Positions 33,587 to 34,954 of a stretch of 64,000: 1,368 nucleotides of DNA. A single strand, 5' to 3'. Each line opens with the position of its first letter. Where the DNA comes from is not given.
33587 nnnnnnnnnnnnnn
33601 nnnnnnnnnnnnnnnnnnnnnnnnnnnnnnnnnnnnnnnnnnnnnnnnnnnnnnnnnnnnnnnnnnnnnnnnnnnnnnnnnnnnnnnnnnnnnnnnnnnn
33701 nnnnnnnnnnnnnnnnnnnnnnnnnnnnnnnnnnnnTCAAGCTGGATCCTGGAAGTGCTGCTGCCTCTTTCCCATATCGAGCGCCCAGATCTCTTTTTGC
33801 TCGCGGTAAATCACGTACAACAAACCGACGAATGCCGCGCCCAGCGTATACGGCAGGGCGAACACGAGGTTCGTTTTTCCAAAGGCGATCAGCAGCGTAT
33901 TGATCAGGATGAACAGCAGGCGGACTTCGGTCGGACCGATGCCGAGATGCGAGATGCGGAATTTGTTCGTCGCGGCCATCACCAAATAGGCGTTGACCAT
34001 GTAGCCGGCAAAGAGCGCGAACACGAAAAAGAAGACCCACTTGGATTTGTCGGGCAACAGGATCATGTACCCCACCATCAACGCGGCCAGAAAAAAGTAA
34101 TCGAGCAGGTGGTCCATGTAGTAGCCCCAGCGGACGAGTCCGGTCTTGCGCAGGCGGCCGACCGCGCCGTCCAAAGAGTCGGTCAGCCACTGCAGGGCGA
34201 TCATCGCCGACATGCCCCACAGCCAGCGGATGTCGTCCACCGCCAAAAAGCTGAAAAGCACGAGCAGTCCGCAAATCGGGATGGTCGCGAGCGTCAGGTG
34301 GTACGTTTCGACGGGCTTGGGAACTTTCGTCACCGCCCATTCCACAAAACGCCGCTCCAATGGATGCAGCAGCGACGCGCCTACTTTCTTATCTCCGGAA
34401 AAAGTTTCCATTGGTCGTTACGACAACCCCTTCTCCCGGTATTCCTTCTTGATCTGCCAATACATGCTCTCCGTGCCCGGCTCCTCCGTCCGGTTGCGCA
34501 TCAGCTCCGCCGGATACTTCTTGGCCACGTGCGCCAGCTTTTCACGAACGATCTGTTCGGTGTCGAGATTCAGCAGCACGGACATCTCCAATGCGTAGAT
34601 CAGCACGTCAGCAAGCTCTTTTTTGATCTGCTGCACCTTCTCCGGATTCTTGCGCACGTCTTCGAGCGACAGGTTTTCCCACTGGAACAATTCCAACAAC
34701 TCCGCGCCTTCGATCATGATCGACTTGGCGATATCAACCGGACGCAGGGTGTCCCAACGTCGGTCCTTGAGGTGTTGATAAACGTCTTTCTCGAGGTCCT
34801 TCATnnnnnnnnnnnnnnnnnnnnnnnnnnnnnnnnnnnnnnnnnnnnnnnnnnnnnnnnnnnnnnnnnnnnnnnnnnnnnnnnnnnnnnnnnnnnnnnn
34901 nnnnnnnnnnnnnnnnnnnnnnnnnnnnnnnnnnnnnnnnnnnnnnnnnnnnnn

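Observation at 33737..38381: About 5-kb run of small nucleotide-metabolising genes, part of it markedly lower in GC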

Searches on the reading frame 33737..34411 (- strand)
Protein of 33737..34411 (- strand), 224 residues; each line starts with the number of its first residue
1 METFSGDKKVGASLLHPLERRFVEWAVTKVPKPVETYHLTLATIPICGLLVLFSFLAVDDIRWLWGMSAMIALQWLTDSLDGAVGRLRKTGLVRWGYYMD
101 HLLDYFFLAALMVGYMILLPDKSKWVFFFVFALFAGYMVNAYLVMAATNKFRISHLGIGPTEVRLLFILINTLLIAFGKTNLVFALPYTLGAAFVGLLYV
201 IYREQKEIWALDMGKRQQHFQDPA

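Call 3: search_protein_families(library=pfam, proteins=[window:33737-34411:-], max_evalue=0.01)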
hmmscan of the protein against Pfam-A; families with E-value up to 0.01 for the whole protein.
window:33737-34411:- (224 aa): 1 family
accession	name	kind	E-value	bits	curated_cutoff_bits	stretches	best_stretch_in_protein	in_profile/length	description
PF01066.26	CDP-OH_P_transf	-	1.7e-08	35.4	22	1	45-184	11-138/152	CDP-alcohol phosphatidyltransferase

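Call 12: search_protein_families(library=ncbifam, proteins=[window:33737-34411:-], max_evalue=0.01)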
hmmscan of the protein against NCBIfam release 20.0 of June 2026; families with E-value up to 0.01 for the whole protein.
window:33737-34411:- (224 aa): 3 families
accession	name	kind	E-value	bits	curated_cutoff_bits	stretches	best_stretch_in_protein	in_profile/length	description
NF040950.1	archin_ph_syn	equivalog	4.6e-09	36.4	180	1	20-185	5-170/191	archaetidylinositol phosphate synthase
NF045883.1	PIPSynth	equivalog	1.6e-05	24.7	170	1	51-191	36-175/197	phosphatidylinositol phosphate synthase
NF041135.1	IPPtranDIPPsyn_Thcocales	equivalog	0.0016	17.5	580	1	21-140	237-350/419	bifunctional L-myo-inositol-1-phosphate cytidylyltransferase/CDP-L-myo-inositol myo-inositolphosphotransferase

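Call 13: search_protein_families(library=padloc, proteins=[window:33737-34411:-], max_evalue=0.01)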
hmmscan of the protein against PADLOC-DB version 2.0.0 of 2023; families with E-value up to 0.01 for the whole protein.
window:33737-34411:- (224 aa): 0 families

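Call 14: search_protein_families(library=phrogs, proteins=[window:33737-34411:-], max_evalue=0.01)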
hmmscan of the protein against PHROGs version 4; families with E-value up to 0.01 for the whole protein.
window:33737-34411:- (224 aa): 0 families

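Call 108: search_solved_structures(query=window:33737-34411:-, max_evalue=0.01)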
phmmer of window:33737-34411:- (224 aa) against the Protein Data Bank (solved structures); distinct sequences matched with E-value up to 0.01: 1.
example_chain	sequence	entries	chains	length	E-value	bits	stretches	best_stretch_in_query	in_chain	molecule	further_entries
8gyw_B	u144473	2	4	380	1.1e-07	35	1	9-177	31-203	Choline/ethanolaminephosphotransferase 1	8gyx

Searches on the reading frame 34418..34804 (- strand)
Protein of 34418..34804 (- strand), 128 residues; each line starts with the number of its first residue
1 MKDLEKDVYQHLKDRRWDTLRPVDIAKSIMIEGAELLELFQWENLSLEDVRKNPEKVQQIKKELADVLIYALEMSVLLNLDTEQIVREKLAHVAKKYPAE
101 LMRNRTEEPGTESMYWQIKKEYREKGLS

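Call 3: search_protein_families(library=pfam, proteins=[window:34418-34804:-], max_evalue=0.01)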
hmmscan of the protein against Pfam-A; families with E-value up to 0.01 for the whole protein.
window:34418-34804:- (128 aa): 2 families
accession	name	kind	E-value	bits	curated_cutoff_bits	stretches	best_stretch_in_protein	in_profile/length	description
PF12643.12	MazG-like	-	1.8e-09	38.1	27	1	28-101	2-74/85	MazG-like family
PF03819.22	MazG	-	0.0049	17.6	22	1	50-89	21-62/74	MazG nucleotide pyrophosphohydrolase domain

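Call 12: search_protein_families(library=ncbifam, proteins=[window:34418-34804:-], max_evalue=0.01)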
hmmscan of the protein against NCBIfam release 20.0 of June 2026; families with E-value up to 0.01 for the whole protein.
window:34418-34804:- (128 aa): 0 families

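Call 13: search_protein_families(library=padloc, proteins=[window:34418-34804:-], max_evalue=0.01)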
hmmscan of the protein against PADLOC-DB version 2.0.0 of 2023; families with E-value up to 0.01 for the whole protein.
window:34418-34804:- (128 aa): 1 family
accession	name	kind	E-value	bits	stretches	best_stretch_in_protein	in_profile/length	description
PDLC01736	TniQ_IF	-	0.00061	17.1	1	50-87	305-347/400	TniQ_1_I-F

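Call 14: search_protein_families(library=phrogs, proteins=[window:34418-34804:-], max_evalue=0.01)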
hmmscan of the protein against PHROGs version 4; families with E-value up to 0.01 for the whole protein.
window:34418-34804:- (128 aa): 2 families
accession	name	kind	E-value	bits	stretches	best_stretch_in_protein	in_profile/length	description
phrog_3301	-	other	3.8e-07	31.2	1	7-96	56-160/169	pyrophosphatase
phrog_9147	-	unknown function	0.0018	18.9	1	15-91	14-89/204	-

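Call 47: search_solved_structures(query=window:34418-34804:-, max_evalue=0.1)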
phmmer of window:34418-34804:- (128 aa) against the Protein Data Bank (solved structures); distinct sequences matched with E-value up to 0.1: 9.
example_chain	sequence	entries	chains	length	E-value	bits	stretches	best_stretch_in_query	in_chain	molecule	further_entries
4qgp_A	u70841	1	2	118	2.5e-10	44.2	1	7-100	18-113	pyrophosphatase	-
2a3q_A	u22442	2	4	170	3.8e-07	34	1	10-104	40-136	hypothetical protein | Protein RS21-C6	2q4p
6sqw_A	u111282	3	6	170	3.8e-07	34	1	10-104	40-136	dCTP pyrophosphatase 1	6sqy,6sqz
2oie_A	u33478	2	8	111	3.4e-05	27.7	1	10-90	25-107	RS21-C6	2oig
7mu5_A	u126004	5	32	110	0.00022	25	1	10-98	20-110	dCTP pyrophosphatase 1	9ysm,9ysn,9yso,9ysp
4dk2_A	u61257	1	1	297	0.002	22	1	10-77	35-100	Deoxyuridine triphosphatase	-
4dk4_A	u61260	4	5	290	0.0021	21.9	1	10-77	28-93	Deoxyuridine triphosphatase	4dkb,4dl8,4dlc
7ody_A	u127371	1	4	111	0.052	17.4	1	62-92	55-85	MazG-like pyrophosphohydrolase (MazZ)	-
5ie9_A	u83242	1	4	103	0.052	17.4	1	1-84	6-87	Nucleotide pyrophosphohydrolase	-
